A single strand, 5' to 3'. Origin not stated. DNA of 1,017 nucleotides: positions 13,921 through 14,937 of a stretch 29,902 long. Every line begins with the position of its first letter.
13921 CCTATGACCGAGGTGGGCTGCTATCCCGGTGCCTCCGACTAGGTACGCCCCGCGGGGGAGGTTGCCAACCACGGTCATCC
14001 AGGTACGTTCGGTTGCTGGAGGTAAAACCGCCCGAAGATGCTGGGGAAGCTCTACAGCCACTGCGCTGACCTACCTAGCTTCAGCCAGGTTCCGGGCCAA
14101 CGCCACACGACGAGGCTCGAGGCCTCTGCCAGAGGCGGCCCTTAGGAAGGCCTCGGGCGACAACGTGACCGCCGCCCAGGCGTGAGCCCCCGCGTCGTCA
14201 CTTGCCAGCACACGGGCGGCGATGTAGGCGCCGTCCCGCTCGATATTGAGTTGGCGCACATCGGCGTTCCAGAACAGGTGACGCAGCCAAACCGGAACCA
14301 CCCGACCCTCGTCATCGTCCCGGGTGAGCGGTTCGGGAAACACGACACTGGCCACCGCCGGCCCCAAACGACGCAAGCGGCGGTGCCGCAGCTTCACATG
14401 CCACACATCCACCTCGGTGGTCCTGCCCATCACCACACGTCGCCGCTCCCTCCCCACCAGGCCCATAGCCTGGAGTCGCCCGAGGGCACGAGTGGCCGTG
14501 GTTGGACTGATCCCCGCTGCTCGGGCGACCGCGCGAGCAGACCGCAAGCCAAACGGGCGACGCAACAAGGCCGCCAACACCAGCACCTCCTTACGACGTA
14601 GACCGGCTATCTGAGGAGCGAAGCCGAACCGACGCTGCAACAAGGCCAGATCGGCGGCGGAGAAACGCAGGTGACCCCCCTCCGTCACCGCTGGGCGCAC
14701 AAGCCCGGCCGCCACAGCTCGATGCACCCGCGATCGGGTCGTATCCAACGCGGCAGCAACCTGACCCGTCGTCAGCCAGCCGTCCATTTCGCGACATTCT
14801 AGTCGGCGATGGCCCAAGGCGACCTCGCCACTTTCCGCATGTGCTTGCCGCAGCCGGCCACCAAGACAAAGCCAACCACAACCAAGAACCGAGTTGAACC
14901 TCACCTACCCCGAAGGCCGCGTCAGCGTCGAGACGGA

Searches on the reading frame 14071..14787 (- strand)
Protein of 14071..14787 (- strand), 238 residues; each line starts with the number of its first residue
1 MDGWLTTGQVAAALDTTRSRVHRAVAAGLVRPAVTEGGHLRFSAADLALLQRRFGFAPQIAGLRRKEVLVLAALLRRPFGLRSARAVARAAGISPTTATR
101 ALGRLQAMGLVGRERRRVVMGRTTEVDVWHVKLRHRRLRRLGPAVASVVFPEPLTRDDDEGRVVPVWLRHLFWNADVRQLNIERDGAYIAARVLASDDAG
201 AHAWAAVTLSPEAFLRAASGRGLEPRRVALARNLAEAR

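Call 3: search_protein_families(library=pfam, proteins=[window:14071-14787:-], max_evalue=1)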
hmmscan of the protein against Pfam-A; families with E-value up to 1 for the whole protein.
window:14071-14787:- (238 aa): 21 families
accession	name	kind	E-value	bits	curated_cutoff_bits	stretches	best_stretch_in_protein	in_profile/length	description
PF12802.13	MarR_2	-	9.3e-11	42.2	27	1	62-115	2-54/61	MarR family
PF12728.13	HTH_17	-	1.5e-07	32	27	1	4-48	1-44/51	Helix-turn-helix domain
PF09339.16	HTH_IclR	-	6.2e-07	29.5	22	1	70-113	8-50/52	IclR helix-turn-helix domain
PF01978.25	TrmB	-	3.5e-06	27.2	25.6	1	61-117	4-58/68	Sugar-specific transcriptional regulator TrmB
PF13545.12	HTH_Crp_2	-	6.2e-05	23.3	27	1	86-118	27-59/70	Crp-like helix-turn-helix domain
PF21956.1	DUF6922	-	0.00028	20.8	27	1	168-194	2-28/52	Family of unknown function (DUF6922)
PF13412.12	HTH_24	-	0.00095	19.1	21.9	1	83-111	19-47/48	Winged helix-turn-helix DNA-binding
PF13411.12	MerR_1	-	0.001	19.5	21.6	1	6-51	2-47/69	MerR HTH family regulatory protein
PF00392.27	GntR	-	0.0029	17.7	27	1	84-117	27-60/64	Bacterial regulatory proteins, gntR family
PF01325.25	Fe_dep_repress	-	0.0043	17.7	26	1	86-117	27-58/60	Iron dependent repressor, N-terminal DNA binding domain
PF01047.28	MarR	-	0.0074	16.6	24.6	1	88-115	24-51/59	MarR family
PF13384.12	HTH_23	-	0.0092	16.2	24.6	0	81-112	17-48/50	Homeodomain-like domain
PF13551.12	HTH_29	-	0.012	16.1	28.1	0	83-112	14-46/64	Winged helix-turn helix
PF13518.12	HTH_28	-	0.012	16.1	25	1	82-112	13-46/52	Helix-turn-helix domain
PF00376.29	MerR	-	0.018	15.3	28.2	1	6-39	1-35/38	MerR family regulatory protein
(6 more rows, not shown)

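Call 4: search_protein_families(library=ncbifam, proteins=[window:14071-14787:-], max_evalue=1)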
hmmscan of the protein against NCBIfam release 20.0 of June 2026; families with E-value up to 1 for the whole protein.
window:14071-14787:- (238 aa): 10 families
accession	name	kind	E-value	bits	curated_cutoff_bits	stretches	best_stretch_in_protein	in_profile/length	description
TIGR01884.1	cas_HTH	subfamily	2.4e-06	27.1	60.2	1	57-117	134-192/202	CRISPR-associated CARF protein Csa3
NF033787.1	HTH_BldC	subfamily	0.00022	21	77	1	4-48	2-46/49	BldC family transcriptional regulator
NF053606.1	Sta1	subfamily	0.0018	18.3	80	1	62-117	17-70/100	Sta1 family transcriptional regulator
TIGR01764.1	excise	domain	0.0048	17.2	28.8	1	4-47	1-43/49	excisionase family DNA-binding protein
NF033577.2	transpos_IS481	equivalog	0.027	14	224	1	82-147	14-83/284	IS481 family transposase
NF008273.0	PRK11050.1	equivalog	0.053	13.2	153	1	84-122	55-96/156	manganese-binding transcriptional regulator MntR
NF041413.1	ArsR_Rv2640c_fam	equivalog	0.067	13.6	155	1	69-119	46-96/118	Rv2640c family ArsR-like transcriptional regulator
NF052282.1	PLP_TF_PdxR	equivalog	0.25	10.3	320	1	81-117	25-61/448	MocR-like pyridoxine biosynthesis transcription factor PdxR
NF047375.1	HeatShock_HspR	equivalog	0.26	11.3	105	1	27-52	26-51/92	heat shock protein transcriptional repressor HspR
NF040939.2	trans_reg_lrs14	equivalog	0.27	11.3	90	1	63-117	19-72/103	Lrs14 family HTH-type transcriptional regulator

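Call 5: search_protein_families(library=padloc, proteins=[window:14071-14787:-], max_evalue=1)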
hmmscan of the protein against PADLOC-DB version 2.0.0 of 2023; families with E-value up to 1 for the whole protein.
window:14071-14787:- (238 aa): 12 families
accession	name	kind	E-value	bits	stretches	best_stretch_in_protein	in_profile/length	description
PDLC04133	mad1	-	2e-09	35.6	2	1-48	2-48/60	mads_1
PDLC01268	CasR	-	7.4e-06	24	1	59-118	120-174/179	"CAS-I,CAS-II,CAS-III,CAS-IV,CAS-V,CAS-VI; associated_signaling"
PDLC01434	CasR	-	7.3e-05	20.7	1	59-116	124-176/191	"CAS-I,CAS-II,CAS-III,CAS-IV,CAS-V,CAS-VI; associated_signaling"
PDLC01857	CARF3--CARF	-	9e-05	20.2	1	59-118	125-180/201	-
PDLC01848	CARF3--CARF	-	0.00028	18.6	1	63-115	135-183/197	-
PDLC01044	Csa3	-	0.00055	17.9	1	64-119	135-185/194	Type I-A associated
PDLC04368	PDC-M05A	-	0.0032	15.3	1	69-116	17-64/201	-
PDLC01720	Csa3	-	0.0052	15.3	1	46-132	25-96/118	Csa3_1_CAS-I-II-III-IV-V-VI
PDLC01856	CARF3--CARF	-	0.009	14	1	70-119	128-179/194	-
PDLC03963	SoFic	-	0.011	13.1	1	69-116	297-346/361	-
PDLC01879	CARF3--CARF_TM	-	0.041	11.5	1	57-117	148-206/222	-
PDLC01438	Csa3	-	0.054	11.5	1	67-124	150-202/305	"CAS-I,CAS-II,CAS-III,CAS-IV,CAS-V,CAS-VI; associated_signaling"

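Call 9: find_homologous_proteins(query=window:14071-14787:-)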
Query window:14071-14787:- (238 aa): 94 proteins with E <= 0.001 among 8000 candidates.
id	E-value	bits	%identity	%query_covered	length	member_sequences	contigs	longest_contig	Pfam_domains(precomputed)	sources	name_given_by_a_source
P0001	1.1e-103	364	79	90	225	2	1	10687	PF12802.14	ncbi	-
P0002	1.9e-96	340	71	100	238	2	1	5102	PF12728.14,PF12802.14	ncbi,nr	ncbi:MAG: MarR family transcriptional regulator [Acidimicrobiia bacterium]|nr:MarR family transcript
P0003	3.3e-93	329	71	100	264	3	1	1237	PF12728.14,PF12802.14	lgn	-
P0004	3.5e-93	329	71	95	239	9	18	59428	PF12728.14,PF01978.26,PF12802.14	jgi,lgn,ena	jgi:excisionase family DNA binding protein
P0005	1.8e-87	311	69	98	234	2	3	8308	PF12728.14,PF13411.13,PF09339.17,PF12802.14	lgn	-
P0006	1.4e-86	308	66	99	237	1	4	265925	PF12728.14,PF13412.13,PF13411.13,PF21956.2,PF01978.26,PF09339.17,PF12802.14,PF13545.13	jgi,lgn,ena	-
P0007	1.7e-86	307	67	100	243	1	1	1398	PF01978.26,PF09339.17,PF12802.14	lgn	-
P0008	2.1e-85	304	67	100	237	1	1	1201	PF12728.14,PF09339.17,PF12802.14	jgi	-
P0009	2.5e-85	304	66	100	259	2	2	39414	PF13412.13,PF09339.17,PF12802.14,PF13545.13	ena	-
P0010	3.6e-85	303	65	100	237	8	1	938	PF12728.14,PF01978.26,PF12802.14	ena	-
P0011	1.7e-84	301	67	99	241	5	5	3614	PF12802.14,PF13545.13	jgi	jgi:predicted transcriptional regulator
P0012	2.2e-84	301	66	99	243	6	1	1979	PF01047.29,PF01978.26,PF09339.17,PF12802.14,PF13545.13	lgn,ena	-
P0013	3.1e-84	300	67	94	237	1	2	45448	PF01047.29,PF13412.13,PF01978.26,PF09339.17,PF12802.14,PF13545.13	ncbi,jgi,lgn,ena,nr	ncbi:MAG: MarR family transcriptional regulator [Acidimicrobiia bacterium]|nr:MarR family transcript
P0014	1.6e-83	298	67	83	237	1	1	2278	PF00126.34,PF13412.13,PF09339.17,PF12802.14,PF13545.13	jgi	jgi:predicted transcriptional regulator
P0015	2.9e-83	297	65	100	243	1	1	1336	PF13412.13,PF00356.28,PF01978.26,PF09339.17,PF12802.14,PF13545.13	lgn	-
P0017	6.8e-83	296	64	99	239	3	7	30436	PF21956.2,PF01978.26,PF09339.17,PF12802.14,PF13545.13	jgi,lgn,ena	jgi:predicted transcriptional regulator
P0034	1.5e-76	275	60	95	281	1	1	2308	PF21956.2,PF12802.14,PF13545.13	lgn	-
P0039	7.4e-74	266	61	94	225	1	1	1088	PF21956.2,PF12802.14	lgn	-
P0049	3.4e-60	221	61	74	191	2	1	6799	PF21956.2,PF01978.26,PF09339.17,PF12802.14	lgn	-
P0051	6.6e-58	214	78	49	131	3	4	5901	PF21956.2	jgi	jgi:hypothetical protein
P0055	2.5e-45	173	50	99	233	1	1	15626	PF21956.2,PF09339.17,PF12802.14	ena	-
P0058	2.2e-43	166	46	99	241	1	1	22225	PF21956.2,PF09339.17,PF12802.14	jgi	jgi:DNA-binding transcriptional ArsR family regulator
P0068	2.3e-33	134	47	82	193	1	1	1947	PF21956.2,PF12802.14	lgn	-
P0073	1.6e-29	121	41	84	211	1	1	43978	PF13338.13,PF12802.14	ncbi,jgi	ncbi:MAG TPA: helix-turn-helix domain-containing protein [Streptosporangiaceae bacterium]|jgi:DNA-bi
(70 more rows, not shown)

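Call 16: search_solved_structures(query=A1, max_evalue=10, show_alignments=3)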
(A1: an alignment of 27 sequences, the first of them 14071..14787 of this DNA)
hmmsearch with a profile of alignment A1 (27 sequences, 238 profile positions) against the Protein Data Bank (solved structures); distinct sequences matched with E-value up to 10: 16.
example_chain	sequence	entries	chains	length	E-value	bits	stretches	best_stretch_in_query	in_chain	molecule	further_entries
5i41_B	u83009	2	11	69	5.5e-06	29.3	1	5-52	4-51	Chromosome-anchoring protein RacA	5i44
8jbs_A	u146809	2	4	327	0.0023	20.7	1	4-56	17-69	Putative cobalamin binding protein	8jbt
6amk_A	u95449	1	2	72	0.0096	18.6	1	5-52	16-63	Putative DNA-binding protein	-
3cuo_A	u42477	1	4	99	0.017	17.9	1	66-116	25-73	Uncharacterized HTH-type transcriptional regulator ygaV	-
6ama_A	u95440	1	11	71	0.017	17.8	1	4-52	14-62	Putative DNA-binding protein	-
2kko_A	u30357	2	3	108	0.043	16.5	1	74-116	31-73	POSSIBLE TRANSCRIPTIONAL REGULATORY PROTEIN (POSSIBLY ARSR-FAMILY) | Possible transcriptional regulatory arsR-family protein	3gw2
5hsm_A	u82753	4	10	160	0.048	16.4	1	57-125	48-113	Uncharacterized HTH-type transcriptional regulator Rv2887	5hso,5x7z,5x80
8pvt_A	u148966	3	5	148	0.25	14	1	80-130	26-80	Iron dependent repressor, putative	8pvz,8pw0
5zr4_A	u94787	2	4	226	0.3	13.8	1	83-116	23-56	Metal-dependent transcriptional regulator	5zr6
2l4a_A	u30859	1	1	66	0.35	13.5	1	62-112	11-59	Leucine responsive regulatory protein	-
6yxx_E6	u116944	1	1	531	0.53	12.9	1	13-106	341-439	KRIPP3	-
4j2n_A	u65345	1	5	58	0.6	12.8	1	6-55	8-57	Gp37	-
3k2z_A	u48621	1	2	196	0.66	12.6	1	83-115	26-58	LexA repressor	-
6sbs_A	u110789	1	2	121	0.68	12.6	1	81-151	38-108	Regulatory protein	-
8q90_A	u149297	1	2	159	0.91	12.2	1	80-118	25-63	AsnC family transcriptional regulator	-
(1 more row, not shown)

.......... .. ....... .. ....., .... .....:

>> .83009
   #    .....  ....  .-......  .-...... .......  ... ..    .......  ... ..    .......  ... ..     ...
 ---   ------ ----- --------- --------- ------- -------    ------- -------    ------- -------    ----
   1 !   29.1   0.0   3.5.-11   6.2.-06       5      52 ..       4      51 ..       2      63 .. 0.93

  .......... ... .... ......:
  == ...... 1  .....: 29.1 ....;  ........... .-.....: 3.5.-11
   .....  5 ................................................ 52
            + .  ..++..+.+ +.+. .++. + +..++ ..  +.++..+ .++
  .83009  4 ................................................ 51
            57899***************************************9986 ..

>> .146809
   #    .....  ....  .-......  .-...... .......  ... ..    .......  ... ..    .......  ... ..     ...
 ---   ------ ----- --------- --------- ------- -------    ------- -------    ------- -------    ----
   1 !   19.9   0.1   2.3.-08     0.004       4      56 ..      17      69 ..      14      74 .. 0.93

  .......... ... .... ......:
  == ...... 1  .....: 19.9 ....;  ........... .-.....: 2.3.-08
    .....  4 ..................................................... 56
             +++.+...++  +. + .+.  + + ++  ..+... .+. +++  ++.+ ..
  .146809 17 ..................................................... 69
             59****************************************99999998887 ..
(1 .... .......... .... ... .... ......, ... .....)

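Call 20: find_related_loci(query=A2, collection=genome_contigs, flank=8000)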
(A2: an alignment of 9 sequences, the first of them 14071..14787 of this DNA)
Query A2 (238 aa) in genome_contigs; peptide patterns used: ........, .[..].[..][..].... (x = any residue, [..] = any of these).
26 stretches matched a pattern; 8 encode a relative of the query (tblastn E <= 1e-3); 8 distinct loci.
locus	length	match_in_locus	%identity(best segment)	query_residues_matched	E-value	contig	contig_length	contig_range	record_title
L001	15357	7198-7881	79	1-228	2e-104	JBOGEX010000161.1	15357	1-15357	MAG: Acidimicrobiia bacterium isolate M3-S_metawrap_bin.203 k127_3403446, whole genome shotgun sequence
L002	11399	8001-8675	66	1-225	1e-89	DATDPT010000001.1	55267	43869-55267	MAG TPA_asm: Acidimicrobiia bacterium isolate SMAG_U7928 k141_2093319, whole genome shotgun sequence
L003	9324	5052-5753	64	1-235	1e-82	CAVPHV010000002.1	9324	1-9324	MAG: uncultured Acidimicrobiia bacterium isolate MFD09964.bin.1.311 genome assembly, contig: contig_12380, whole genome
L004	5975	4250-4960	64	1-238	2e-75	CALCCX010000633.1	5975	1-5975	MAG TPA_asm: uncultured Acidimicrobiia bacterium isolate DRR093004_bin.71_CONCOCT_v1.1_MAG genome assembly, contig: ERZ6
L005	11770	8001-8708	64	1-235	3e-75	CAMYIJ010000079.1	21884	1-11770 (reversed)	MAG: uncultured Acidimicrobiaceae bacterium isolate FCS_M_Acidobacteriota_17 genome assembly, contig: scaffold_2552, who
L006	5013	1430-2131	41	1-238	2e-35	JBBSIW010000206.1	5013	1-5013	MAG: Solirubrobacterales bacterium isolate LS3_sbin.8 LS3_sbin.8_K_381795_L_5013_cov_84.3344, whole genome shotgun seque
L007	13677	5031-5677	73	1-219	2e-39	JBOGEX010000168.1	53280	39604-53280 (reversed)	MAG: Acidimicrobiia bacterium isolate M3-S_metawrap_bin.203 k127_4130381, whole genome shotgun sequence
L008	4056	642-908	60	135-224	4e-21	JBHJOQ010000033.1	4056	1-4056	MAG: Acidimicrobiia bacterium isolate al_S4C811 S4Ck119_675321, whole genome shotgun sequence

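Call 25: find_encoding_contigs(protein=P0006, flank=8000, max_places=3)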
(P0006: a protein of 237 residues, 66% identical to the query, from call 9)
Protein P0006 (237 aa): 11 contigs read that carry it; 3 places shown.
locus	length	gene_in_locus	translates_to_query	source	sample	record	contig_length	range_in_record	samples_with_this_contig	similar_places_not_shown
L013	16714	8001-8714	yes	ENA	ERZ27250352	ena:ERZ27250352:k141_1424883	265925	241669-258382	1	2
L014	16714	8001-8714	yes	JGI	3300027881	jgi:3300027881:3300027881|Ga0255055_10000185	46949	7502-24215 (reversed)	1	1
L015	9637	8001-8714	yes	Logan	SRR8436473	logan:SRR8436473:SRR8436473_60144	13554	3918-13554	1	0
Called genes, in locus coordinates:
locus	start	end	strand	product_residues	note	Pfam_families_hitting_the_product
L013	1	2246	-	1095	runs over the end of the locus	PF00580:UvrD-helicase, PF13245:AAA_19, PF13361:UvrD_C, PF13538:UvrD_C_2 (faint), PF12705:PDDEXK_1 (weak)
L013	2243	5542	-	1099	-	PF04257:RecC_N, PF27451:RecC_4th, PF17946:RecC_C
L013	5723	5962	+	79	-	-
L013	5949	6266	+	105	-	PF02452:PemK_toxin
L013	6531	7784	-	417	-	PF00211:Guanylate_cyc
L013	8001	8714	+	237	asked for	PF09339:HTH_IclR (faint), PF12728:HTH_17 (weak), PF13411:MerR_1 (faint), PF13412:HTH_24 (faint), PF13545:HTH_Crp_2 (faint), PF01978:TrmB (weak), PF12802:MarR_2 (weak), PF21956:DUF6922 (weak)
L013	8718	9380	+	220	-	PF08843:AbiEii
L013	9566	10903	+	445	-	PF06863:DUF1254, PF06742:DUF1214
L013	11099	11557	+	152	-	PF04542:Sigma70_r2 (weak), PF08281:Sigma70_r4_2, PF04545:Sigma70_r4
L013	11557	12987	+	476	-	-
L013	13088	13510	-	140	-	PF12680:SnoaL_2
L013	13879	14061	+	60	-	-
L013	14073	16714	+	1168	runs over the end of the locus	PF12773:DZR, PF13240:Zn_Ribbon_1 (faint), PF13248:Zn_ribbon_3 (weak), PF00211:Guanylate_cyc, PF13191:AAA_16, PF13401:AAA_22 (faint)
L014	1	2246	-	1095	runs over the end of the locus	PF00580:UvrD-helicase, PF13245:AAA_19, PF13361:UvrD_C, PF13538:UvrD_C_2 (faint), PF12705:PDDEXK_1 (weak)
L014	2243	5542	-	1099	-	PF04257:RecC_N, PF27451:RecC_4th, PF17946:RecC_C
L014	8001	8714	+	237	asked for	PF09339:HTH_IclR (faint), PF12728:HTH_17 (weak), PF13411:MerR_1 (faint), PF13412:HTH_24 (faint), PF13545:HTH_Crp_2 (faint), PF01978:TrmB (weak), PF12802:MarR_2 (weak), PF21956:DUF6922 (weak)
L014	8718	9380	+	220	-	PF08843:AbiEii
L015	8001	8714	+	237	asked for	PF09339:HTH_IclR (faint), PF12728:HTH_17 (weak), PF13411:MerR_1 (faint), PF13412:HTH_24 (faint), PF13545:HTH_Crp_2 (faint), PF01978:TrmB (weak), PF12802:MarR_2 (weak), PF21956:DUF6922 (weak)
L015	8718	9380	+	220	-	PF08843:AbiEii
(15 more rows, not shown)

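Call 28: predict_structure(alignment_id=A1)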
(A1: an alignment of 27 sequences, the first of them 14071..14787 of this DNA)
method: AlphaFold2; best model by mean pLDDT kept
length: 238 residues; sequences in the alignment: 27
mean_pLDDT: 91.3   pTM: 0.64
mean pLDDT of the five models: 91.3, 91.1, 91.2, 89.4, 89.0
residues with pLDDT >= 90: 192; 70-90: 36; 50-70: 7; < 50: 3
segments of 3 or more residues with pLDDT < 50: none
pLDDT, mean of each block of 10 residues (from residue 1): 86 93 92 94 95 92 95 94 94 95 97 91 93 90 92 61 85 89 94 94 94 95 93 91
secondary structure, 60 per line:
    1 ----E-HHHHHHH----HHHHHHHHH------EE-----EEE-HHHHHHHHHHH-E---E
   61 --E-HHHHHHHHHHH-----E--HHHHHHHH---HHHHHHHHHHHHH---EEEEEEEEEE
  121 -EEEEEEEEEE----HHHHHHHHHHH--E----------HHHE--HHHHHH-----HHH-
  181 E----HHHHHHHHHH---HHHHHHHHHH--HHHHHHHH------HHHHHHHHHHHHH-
elements in order: H7-13 H18-26 E40-42 H44-54 H65-75 H84-91 H95-107 E111-120 E122-131 H136-146 H166-171 H186-195 H199-208 H211-218 H225-237

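Call 31: fold_search(model_id=the predicted structure, library=pdb)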
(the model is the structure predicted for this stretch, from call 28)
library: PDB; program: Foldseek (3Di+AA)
matches with E <= 10: 1588; with E <= 0.001: 0
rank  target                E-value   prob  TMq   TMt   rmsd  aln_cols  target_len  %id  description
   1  6fi9_A                6.9e-03  1.00  0.31  0.48   6.3       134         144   15  Crystal Structure of a zinc-responsive MarR family member, Lactococcus lactis ZitR (released 2019-02-20)
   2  8cli_A                6.9e-03  0.85  0.24  0.12  20.3       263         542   12  TFIIIC TauB-DNA monomer (released 2023-06-21)
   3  3w6j_F                8.1e-03  0.99  0.26  0.35  16.6       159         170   17  Crystal structure of ScpAB core complex (released 2013-04-24)
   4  3e6m_F                9.1e-03  0.98  0.27  0.42  15.0       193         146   14  The crystal structure of a MarR family transcriptional regulator from Silicibacter pomeroyi DSS. (released 2008-09-02)
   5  3r0a_A                9.6e-03  1.00  0.27  0.50  17.2       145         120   13  Possible transcriptional regulator from Methanosarcina mazei Go1 (gi 21227196) (released 2011-03-23)
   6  3w6j_E                1.0e-02  0.99  0.26  0.37  13.9       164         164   16  Crystal structure of ScpAB core complex (released 2013-04-24)
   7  8cll_A                1.1e-02  0.99  0.24  0.19  15.7       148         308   16  Structural insights into human TFIIIC promoter recognition (released 2023-06-21)
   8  5yhz                  1.3e-02  1.00  0.29  0.45  10.9       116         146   16  Structure of Lactococcus lactis ZitR, E41A mutant (released 2017-12-06)
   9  6f40_P                1.3e-02  0.85  0.24  0.24  20.4       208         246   11  RNA Polymerase III open complex (released 2018-01-17)
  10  5yhx_A                1.4e-02  1.00  0.29  0.45   7.9       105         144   17  Structure of Lactococcus lactis ZitR, wild type (released 2017-12-06)
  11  3w6j_C                1.4e-02  0.98  0.23  0.32  16.0       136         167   17  Crystal structure of ScpAB core complex (released 2013-04-24)
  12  2xv4                  1.6e-02  0.41  0.17  0.11  19.4       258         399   14  Structure of Human RPC62 (partial) (released 2011-03-02)
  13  4rgu_B                1.7e-02  0.99  0.26  0.41  11.7       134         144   18  Crystal Structure of Putative MarR Family Transcriptional Regulator HcaR from Acinetobacter sp. ADP complexed with fer (released 2015-03-04)
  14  6pco_B                1.8e-02  0.99  0.30  0.50  10.7       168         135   18  Mechanism for regulation of DNA binding of Bordetella bronchiseptica BpsR by 6-hydroxynicotinic acid (released 2019-11-06)
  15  3e6m_E                1.8e-02  0.99  0.28  0.42  12.6       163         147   14  The crystal structure of a MarR family transcriptional regulator from Silicibacter pomeroyi DSS. (released 2008-09-02)
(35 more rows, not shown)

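Call 75: search_protein_families(library=pfam, alignment_id=A6, max_evalue=0.001)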
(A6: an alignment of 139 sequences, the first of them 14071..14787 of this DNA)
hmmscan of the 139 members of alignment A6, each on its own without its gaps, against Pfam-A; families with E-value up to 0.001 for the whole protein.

A. member 1, window:14071-14787:- (238 aa): 7 families
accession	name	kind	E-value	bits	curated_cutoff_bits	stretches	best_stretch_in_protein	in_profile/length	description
PF12802.13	MarR_2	-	9.3e-11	42.2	27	1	62-115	2-54/61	MarR family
PF12728.13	HTH_17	-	1.5e-07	32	27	1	4-48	1-44/51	Helix-turn-helix domain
PF09339.16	HTH_IclR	-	6.2e-07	29.5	22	1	70-113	8-50/52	IclR helix-turn-helix domain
PF01978.25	TrmB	-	3.5e-06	27.2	25.6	1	61-117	4-58/68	Sugar-specific transcriptional regulator TrmB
PF13545.12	HTH_Crp_2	-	6.2e-05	23.3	27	0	86-118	27-59/70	Crp-like helix-turn-helix domain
PF21956.1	DUF6922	-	0.00028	20.8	27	1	168-194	2-28/52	Family of unknown function (DUF6922)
PF13412.12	HTH_24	-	0.00095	19.1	21.9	0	83-111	19-47/48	Winged helix-turn-helix DNA-binding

B. families by the number of members that match (of 139 scanned): 40 families (the first 25 are shown)
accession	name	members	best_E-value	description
PF12802.13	MarR_2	104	3.5e-15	MarR family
PF09339.16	HTH_IclR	76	8.2e-10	IclR helix-turn-helix domain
PF13412.12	HTH_24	53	3.8e-11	Winged helix-turn-helix DNA-binding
PF21956.1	DUF6922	41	3e-09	Family of unknown function (DUF6922)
PF01978.25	TrmB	36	1e-08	Sugar-specific transcriptional regulator TrmB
PF01047.28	MarR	24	2.4e-07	MarR family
PF13545.12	HTH_Crp_2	23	4.3e-09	Crp-like helix-turn-helix domain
PF12728.13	HTH_17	18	6.8e-09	Helix-turn-helix domain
PF12840.13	HTH_20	17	3e-07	Helix-turn-helix domain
PF13542.12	HTH_Tnp_ISL3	14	2.3e-06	Helix-turn-helix domain of transposase family ISL3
PF25213.1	HVO_A0261_N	14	7.1e-05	HVO_A0261 N-terminal domain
PF13384.12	HTH_23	11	8e-08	Homeodomain-like domain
PF13404.12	HTH_AsnC-type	10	6.2e-08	AsnC-type helix-turn-helix domain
PF00392.27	GntR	10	2.6e-07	Bacterial regulatory proteins, gntR family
PF01325.25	Fe_dep_repress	9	1.2e-05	Iron dependent repressor, N-terminal DNA binding domain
PF08843.17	AbiEii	8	3e-07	Nucleotidyl transferase AbiEii toxin, Type IV TA system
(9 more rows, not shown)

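Call 85: search_dna_similar(query=window:14071-14787:-, collection=plasmids, mode=protein, max_rows=15)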
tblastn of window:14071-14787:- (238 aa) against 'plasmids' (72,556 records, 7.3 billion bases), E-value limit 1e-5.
No match.
